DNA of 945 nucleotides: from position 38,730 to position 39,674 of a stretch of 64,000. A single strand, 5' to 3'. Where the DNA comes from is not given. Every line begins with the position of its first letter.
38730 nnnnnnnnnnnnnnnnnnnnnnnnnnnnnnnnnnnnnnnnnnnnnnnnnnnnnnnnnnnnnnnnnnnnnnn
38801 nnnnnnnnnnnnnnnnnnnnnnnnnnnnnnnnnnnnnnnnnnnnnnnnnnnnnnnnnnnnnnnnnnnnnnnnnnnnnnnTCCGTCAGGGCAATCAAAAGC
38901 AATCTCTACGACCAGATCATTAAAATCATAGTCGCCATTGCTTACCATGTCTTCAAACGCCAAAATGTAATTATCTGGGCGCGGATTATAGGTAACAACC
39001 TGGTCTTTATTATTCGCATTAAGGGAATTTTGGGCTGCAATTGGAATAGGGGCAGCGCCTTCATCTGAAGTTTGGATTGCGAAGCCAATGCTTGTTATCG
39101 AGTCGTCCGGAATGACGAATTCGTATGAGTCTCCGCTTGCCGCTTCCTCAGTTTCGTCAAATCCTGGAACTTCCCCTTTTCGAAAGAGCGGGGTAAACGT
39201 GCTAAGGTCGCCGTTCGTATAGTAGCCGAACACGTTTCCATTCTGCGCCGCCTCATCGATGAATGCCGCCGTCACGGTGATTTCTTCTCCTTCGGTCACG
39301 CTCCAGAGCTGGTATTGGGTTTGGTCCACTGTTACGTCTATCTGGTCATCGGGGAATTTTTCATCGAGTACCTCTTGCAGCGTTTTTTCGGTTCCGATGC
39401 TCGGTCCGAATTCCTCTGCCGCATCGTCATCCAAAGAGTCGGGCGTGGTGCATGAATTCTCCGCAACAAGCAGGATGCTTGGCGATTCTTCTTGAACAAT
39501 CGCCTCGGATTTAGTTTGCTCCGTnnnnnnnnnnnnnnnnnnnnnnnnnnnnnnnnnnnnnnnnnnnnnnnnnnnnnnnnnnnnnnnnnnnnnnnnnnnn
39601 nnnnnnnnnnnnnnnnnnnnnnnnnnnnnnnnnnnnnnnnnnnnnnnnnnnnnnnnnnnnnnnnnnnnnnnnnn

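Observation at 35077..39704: Two convergent secreted proteins both ending in peptidoglycan-binding-like domains: a GH6-type hydrolase and an acidic Asp/Cys tandem-repeat protein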

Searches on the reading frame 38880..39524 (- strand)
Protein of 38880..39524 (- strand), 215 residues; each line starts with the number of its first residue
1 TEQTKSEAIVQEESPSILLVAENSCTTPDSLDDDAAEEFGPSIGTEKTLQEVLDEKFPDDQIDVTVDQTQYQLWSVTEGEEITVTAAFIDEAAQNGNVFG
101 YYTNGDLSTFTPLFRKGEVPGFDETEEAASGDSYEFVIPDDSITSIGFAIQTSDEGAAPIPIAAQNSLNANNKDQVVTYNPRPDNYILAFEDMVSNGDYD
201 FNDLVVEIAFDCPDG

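Call 67: predict_structure(alignment_id=A3)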
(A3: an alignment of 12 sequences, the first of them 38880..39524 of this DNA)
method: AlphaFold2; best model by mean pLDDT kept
length: 215 residues; sequences in the alignment: 12
mean_pLDDT: 83.8   pTM: 0.81
mean pLDDT of the five models: 83.8, 83.1, 82.7, 82.5, 80.2
residues with pLDDT >= 90: 116; 70-90: 66; 50-70: 9; < 50: 24
segments of 3 or more residues with pLDDT < 50: 1-23
pLDDT, mean of each block of 10 residues (from residue 1): 45 40 61 83 90 95 93 84 91 89 94 95 95 88 90 87 91 90 92 81 94 66
secondary structure, 60 per line:
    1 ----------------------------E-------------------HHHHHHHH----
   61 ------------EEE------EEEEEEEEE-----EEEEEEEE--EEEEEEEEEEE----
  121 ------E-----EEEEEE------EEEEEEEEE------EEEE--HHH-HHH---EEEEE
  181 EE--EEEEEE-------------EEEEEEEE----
elements in order: H49-56 E73-75 E82-90 E96-103 E106-116 E133-138 E145-153 E160-163 E176-182 E185-190 E204-211

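Call 70: fold_search(model_id=the predicted structure, library=pdb)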
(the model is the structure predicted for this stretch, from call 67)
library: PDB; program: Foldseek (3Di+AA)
matches with E <= 10: 1596; with E <= 0.001: 4
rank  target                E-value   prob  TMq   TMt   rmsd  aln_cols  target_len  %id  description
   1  1ous_A                3.3e-04  1.00  0.34  0.56   4.6       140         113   14  Lecb (PA-LII) calcium-free (released 2003-09-09)
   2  2jdm_A                4.7e-04  1.00  0.34  0.56   5.4       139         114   14  Mutant (S22A) of Pseudomonas aeruginosa lectin II (PA-IIL) complexed with methyl-a-L-fucopyranoside (released 2007-06-12)
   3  4ut5_A                5.9e-04  1.00  0.32  0.53   7.8       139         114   14  Crystal structure of the LecB lectin from Pseudomonas aeruginosa strain PA7 in complex with lewis a tetrasaccharide (released 2015-07-22)
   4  1gzt_A                6.9e-04  1.00  0.34  0.56   4.9       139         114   13  Pseudomonas aeruginosa lectin II (PA-IIL) together with fucose (released 2002-11-19)
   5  4aoc_D                1.1e-03  1.00  0.29  0.46   9.2       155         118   12  crystal structure of BC2L-A Lectin from Burkolderia cenocepacia in complex with methyl-heptoside (released 2012-08-15)
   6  2boi_A                1.2e-03  1.00  0.30  0.50   8.9       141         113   12  1.1A Structure of Chromobacterium Violaceum Lectin CV2L in Complex with alpha-methyl-fucoside (released 2006-05-25)
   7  2vnv_B                1.4e-03  1.00  0.29  0.44   9.2       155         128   12  Crystal structure of BclA lectin from burkholderia cenocepacia in complex with alpha-methyl-mannoside at 1.7 Angstrom  (released 2008-04-08)
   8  2wr9_C                2.4e-03  0.99  0.30  0.47   9.0       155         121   11  CRYSTAL STRUCTURE OF BURKHOLDERIA CENOCEPACIA LECTIN (BCLA) COMPLEXED WITH AMAN1-3MAN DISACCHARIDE (released 2009-09-15)
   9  2wr9_A                2.6e-03  0.99  0.28  0.45  14.8       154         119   11  CRYSTAL STRUCTURE OF BURKHOLDERIA CENOCEPACIA LECTIN (BCLA) COMPLEXED WITH AMAN1-3MAN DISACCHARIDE (released 2009-09-15)
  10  2wr9_B                3.4e-03  0.99  0.29  0.45   9.3       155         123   11  CRYSTAL STRUCTURE OF BURKHOLDERIA CENOCEPACIA LECTIN (BCLA) COMPLEXED WITH AMAN1-3MAN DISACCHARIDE (released 2009-09-15)
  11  2vnv_C                4.1e-03  0.98  0.29  0.44   9.3       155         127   12  Crystal structure of BclA lectin from burkholderia cenocepacia in complex with alpha-methyl-mannoside at 1.7 Angstrom  (released 2008-04-08)
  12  2wra_A                4.3e-03  0.99  0.29  0.46   9.2       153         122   12  BclA lectin from Burkholderia cenocepacia complexed with aMan1(aMan1- 6)-3Man trisaccharide (released 2009-09-29)
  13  4aoc_A                4.3e-03  0.97  0.27  0.44  15.0       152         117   12  crystal structure of BC2L-A Lectin from Burkolderia cenocepacia in complex with methyl-heptoside (released 2012-08-15)
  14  2vnv_A                4.8e-03  0.98  0.28  0.45  14.1       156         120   12  Crystal structure of BclA lectin from burkholderia cenocepacia in complex with alpha-methyl-mannoside at 1.7 Angstrom  (released 2008-04-08)
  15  7as6                  6.8e-03  0.93  0.30  0.42   6.9       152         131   10  2.0 angstrom structure of plant Extended Synaptotagmin 1, C2A domain (released 2021-08-18)
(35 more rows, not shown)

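Call 71: search_solved_structures(query=A3, max_evalue=10, show_alignments=3)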
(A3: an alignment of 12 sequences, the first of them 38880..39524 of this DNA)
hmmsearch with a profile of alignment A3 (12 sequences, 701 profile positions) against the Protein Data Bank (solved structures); distinct sequences matched with E-value up to 10: 10.
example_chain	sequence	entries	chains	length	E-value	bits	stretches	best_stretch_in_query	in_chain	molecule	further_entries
7rum_A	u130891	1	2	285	0.00058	22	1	599-643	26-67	Endolysin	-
1lbu_A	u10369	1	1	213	0.033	16.2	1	607-645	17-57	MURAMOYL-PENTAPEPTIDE CARBOXYPEPTIDASE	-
5tv7_A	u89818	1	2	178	0.055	15.5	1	575-645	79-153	Putative peptidoglycan-binding/hydrolysing protein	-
7plp_A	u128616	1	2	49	0.59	12.1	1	507-532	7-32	Teneurin-4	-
2ec6_A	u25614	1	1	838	0.6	12.1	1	182-291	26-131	Myosin heavy chain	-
6tci_A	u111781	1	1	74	0.64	12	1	607-644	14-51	Spore cortex-lytic enzyme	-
2os8_A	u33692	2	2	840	0.79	11.7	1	182-291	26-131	Myosin heavy chain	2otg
3bkh_A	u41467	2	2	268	1.3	11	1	599-643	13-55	lytic transglycosylase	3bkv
5nm7_G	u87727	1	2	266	2.7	9.9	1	611-645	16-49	Peptidoglycan-binding domain 1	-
6kbj_A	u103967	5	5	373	9.1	8.2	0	409-458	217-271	Lectin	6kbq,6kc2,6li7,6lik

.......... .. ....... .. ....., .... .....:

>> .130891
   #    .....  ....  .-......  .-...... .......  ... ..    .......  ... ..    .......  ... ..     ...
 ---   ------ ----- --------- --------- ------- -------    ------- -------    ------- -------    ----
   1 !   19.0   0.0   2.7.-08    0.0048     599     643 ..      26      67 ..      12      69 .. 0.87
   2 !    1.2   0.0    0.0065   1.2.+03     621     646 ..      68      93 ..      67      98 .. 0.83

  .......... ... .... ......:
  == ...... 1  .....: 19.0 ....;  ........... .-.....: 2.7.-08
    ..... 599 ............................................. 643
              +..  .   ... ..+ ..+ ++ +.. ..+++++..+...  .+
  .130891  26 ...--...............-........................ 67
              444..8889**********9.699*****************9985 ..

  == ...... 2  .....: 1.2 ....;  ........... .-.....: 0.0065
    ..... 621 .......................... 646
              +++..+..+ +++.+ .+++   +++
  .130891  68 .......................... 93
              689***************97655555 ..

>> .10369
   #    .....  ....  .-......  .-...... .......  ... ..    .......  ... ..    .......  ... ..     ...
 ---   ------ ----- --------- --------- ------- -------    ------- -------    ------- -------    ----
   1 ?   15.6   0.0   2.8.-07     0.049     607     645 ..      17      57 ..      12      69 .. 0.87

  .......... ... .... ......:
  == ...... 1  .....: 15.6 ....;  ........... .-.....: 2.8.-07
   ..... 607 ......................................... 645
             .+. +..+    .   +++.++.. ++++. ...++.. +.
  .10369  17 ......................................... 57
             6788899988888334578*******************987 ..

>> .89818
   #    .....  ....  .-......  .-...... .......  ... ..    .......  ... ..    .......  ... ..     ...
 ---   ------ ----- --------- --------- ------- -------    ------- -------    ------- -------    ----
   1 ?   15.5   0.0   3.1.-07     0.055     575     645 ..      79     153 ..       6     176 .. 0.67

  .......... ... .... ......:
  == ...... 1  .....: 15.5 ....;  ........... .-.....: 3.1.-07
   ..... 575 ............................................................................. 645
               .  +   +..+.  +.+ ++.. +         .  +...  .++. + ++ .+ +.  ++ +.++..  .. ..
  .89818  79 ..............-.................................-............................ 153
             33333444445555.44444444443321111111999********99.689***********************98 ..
